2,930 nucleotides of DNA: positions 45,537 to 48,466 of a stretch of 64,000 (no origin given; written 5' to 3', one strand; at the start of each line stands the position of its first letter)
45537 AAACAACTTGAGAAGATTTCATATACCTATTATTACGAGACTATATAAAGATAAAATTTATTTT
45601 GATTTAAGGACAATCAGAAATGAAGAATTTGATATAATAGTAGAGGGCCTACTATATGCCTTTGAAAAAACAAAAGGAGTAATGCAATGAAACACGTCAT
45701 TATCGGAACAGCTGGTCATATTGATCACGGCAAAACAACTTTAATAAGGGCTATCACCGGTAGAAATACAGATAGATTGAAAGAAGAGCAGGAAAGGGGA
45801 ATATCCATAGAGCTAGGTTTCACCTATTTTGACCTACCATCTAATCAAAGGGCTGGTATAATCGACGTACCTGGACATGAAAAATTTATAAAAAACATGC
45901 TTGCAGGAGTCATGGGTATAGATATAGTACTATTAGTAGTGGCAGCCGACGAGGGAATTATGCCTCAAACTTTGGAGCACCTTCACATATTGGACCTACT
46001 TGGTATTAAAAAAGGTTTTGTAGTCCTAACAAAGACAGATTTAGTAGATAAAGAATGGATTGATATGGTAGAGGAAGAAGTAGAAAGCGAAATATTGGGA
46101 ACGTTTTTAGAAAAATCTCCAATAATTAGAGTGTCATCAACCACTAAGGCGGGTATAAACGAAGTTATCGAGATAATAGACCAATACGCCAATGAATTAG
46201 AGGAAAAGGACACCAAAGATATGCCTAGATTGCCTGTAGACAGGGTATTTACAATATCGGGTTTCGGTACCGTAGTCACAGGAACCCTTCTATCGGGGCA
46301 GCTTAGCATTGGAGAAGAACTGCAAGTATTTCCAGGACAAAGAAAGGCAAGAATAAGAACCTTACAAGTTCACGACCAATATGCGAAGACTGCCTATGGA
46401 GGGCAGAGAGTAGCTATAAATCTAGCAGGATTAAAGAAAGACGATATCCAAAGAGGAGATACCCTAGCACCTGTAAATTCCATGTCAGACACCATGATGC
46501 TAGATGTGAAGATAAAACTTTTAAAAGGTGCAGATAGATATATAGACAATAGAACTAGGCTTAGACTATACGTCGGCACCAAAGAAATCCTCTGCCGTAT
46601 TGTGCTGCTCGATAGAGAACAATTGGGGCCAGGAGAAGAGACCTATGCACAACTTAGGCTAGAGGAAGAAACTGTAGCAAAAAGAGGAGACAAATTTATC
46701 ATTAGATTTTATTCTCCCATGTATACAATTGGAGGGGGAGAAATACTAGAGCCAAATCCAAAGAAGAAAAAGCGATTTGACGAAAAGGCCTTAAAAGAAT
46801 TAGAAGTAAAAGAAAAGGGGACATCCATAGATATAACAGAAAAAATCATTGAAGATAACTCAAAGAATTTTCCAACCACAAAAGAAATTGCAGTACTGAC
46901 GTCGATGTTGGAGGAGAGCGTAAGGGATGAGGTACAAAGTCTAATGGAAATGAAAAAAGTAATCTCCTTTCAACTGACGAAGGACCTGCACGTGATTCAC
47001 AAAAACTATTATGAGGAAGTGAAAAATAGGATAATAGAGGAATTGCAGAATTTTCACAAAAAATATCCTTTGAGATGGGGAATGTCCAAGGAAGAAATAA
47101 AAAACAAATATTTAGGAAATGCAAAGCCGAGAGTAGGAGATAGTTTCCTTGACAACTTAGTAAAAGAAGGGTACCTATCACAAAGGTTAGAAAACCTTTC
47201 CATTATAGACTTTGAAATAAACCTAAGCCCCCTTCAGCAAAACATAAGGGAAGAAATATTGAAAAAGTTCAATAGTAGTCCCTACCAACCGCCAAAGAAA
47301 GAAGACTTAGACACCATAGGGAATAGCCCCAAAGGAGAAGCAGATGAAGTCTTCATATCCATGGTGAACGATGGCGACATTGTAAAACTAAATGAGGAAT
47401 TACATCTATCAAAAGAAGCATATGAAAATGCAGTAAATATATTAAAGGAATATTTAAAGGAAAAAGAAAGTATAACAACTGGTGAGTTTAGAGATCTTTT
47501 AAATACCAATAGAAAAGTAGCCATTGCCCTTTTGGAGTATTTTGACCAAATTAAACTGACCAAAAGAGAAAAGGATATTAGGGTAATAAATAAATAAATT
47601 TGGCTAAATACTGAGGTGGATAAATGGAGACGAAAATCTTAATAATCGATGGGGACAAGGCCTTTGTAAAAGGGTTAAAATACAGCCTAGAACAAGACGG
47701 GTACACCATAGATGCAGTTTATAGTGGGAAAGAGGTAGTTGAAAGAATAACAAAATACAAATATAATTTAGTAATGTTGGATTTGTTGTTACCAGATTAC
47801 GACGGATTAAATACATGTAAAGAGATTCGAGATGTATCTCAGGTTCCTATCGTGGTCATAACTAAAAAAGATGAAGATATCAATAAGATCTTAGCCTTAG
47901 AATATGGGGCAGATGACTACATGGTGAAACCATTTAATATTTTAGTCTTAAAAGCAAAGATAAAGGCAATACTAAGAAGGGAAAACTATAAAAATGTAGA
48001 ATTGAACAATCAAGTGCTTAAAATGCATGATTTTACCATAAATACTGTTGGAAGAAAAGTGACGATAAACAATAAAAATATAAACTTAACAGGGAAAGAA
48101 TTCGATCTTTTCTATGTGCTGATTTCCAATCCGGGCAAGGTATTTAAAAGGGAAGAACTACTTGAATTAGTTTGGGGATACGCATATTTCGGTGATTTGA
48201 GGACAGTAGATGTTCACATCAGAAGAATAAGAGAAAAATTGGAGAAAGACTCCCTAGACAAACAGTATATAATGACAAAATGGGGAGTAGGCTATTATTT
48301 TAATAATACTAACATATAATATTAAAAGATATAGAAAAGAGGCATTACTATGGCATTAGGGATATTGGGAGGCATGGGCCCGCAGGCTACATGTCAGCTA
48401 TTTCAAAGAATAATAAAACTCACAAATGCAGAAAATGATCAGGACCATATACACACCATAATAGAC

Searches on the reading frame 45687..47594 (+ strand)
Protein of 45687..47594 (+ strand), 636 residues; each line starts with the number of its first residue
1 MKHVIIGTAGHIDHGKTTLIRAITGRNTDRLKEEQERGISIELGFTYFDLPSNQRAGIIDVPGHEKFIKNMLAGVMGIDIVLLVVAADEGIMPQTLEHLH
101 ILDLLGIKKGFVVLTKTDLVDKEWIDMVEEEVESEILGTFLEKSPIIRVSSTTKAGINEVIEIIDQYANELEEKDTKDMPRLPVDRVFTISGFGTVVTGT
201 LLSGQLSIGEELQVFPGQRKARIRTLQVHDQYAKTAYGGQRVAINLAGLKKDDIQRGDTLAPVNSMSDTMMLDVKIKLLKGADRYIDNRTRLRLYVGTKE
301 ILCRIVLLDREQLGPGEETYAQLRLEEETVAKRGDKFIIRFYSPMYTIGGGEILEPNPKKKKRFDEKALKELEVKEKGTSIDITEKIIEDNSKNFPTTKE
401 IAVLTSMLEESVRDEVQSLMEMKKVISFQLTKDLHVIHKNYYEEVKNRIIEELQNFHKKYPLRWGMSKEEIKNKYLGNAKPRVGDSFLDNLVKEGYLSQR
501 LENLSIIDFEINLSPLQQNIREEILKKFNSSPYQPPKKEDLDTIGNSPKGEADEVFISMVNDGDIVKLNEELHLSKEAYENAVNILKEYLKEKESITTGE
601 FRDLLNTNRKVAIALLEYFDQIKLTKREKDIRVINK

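Call 60: search_protein_families(library=ncbifam, proteins=[window:45687-47594:+], max_evalue=1e-10)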
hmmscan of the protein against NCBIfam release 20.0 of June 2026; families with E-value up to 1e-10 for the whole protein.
window:45687-47594:+ (636 aa): 16 families
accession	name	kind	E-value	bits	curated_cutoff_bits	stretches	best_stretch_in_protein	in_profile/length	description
TIGR00475.1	selB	equivalog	8.6e-109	364.8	242.25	1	4-630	1-575/581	selenocysteine-specific translation elongation factor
NF009373.0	PRK12736.1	subfamily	1e-48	166.1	452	1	2-352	11-388/394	elongation factor Tu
NF000766.0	PRK00049.1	subfamily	2.5e-47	161.6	449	1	2-353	11-391/396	elongation factor Tu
TIGR03680.1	eif2g_arch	equivalog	4.9e-45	154.5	514.5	2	55-222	82-257/407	translation initiation factor IF-2 subunit gamma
NF003077.0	PRK04000.1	equivalog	5.5e-45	154.2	315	2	55-222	86-261/412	translation initiation factor IF-2 subunit gamma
NF009372.0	PRK12735.1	subfamily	7.6e-45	153.4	479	1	2-352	11-390/396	elongation factor Tu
NF008969.0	PRK12317.1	subfamily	1e-44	152.8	502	1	29-341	61-384/426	elongation factor 1-alpha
TIGR00485.1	EF-Tu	equivalog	6e-43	147.1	522.4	1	2-352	11-388/394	elongation factor Tu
TIGR00483.1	EF-1_alpha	equivalog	4.6e-32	111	540.1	1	28-262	60-310/427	translation elongation factor EF-1 subunit alpha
TIGR02034.1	CysN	subfamily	8e-30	104.2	336.1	1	29-306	56-341/406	sulfate adenylyltransferase, large subunit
NF004035.0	PRK05506.1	subfamily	3.2e-27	95.1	715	1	28-268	79-328/632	bifunctional sulfate adenylyltransferase subunit 1/adenylylsulfate kinase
NF003478.0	PRK05124.1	equivalog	5.3e-27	94.5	590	1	29-304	83-366/475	sulfate adenylyltransferase subunit CysN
TIGR00487.1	IF-2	equivalog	1.7e-19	70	424.4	1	5-260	89-338/587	translation initiation factor IF-2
TIGR01393.1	lepA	equivalog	4.5e-15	55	533.9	1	10-269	10-282/595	translation elongation factor 4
TIGR00231.1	small_GTP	domain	2.4e-14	53.4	42.5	1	1-164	1-162/164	GTP-binding protein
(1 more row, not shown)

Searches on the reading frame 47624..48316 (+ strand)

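Call 60: search_protein_families(library=ncbifam, proteins=[window:47624-48316:+], max_evalue=1e-10)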
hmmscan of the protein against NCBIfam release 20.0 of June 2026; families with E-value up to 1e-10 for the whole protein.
window:47624-48316:+ (231 aa): 60 families (the best 25 are shown)
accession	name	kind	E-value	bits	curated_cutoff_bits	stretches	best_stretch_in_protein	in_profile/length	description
NF040534.1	resp_reg_YycF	equivalog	2e-66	223.6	340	1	4-229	2-230/231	response regulator YycF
NF040689.1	MtrAB_MtrA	equivalog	2.5e-61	206.8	300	1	5-224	1-216/219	MtrAB system response regulator MtrA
NF045944.1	ResRegRpaBCyano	equivalog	4.9e-60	202.7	330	1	6-227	1-228/229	response regulator transcription factor RpaB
NF041209.1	resp_regPieR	equivalog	9.2e-60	202.1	450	1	4-230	2-231/231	two component system response regulator PieR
NF033117.2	vanR_ACDEGLN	exception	1.4e-57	194.9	350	1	5-225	1-224/226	VanR-ABDEGLN family response regulator transcription factor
NF008296.0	PRK11083.1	equivalog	7.1e-55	185.9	273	1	2-227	3-226/228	two-component system response regulator CreB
NF041733.1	resp_reg_CseB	equivalog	8.7e-54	182.3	350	1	4-225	2-225/228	two-component system response regulator CseB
NF053854.1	RespRegPhoBBctds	equivalog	1.8e-53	181.2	270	1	5-227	1-225/225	two-component system response regulator PhoB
TIGR02154.1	PhoB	equivalog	2.6e-53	180.7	296.2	1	1-226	1-225/226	phosphate regulon transcriptional regulator PhoB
NF033120.0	vanR_FM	exception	4.6e-52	176.9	460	1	4-227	5-230/231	vancomycin resistance response regulator transcription factor, VanR-F/VanR-M family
NF007005.1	PRK09468.1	equivalog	2e-51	174.7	331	1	2-226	3-231/237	osmolarity response regulator transcription factor OmpR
NF007982.1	PRK10710.1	equivalog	1.9e-48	165.1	380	1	3-227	8-228/235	envelope stress response regulator BaeR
TIGR01387.1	cztR_silR_copR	subfamily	3.6e-46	157.6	279.2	1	5-225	1-217/218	heavy metal response regulator transcription factor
NF000401.1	vanR-A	exception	7e-46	156.5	500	1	1-226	1-229/231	vancomycin resistance response regulator transcription factor VanR-A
NF000404.1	vanR-D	exception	1.5e-45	155.6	500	1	1-226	1-230/232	vancomycin resistance response regulator transcription factor VanR-D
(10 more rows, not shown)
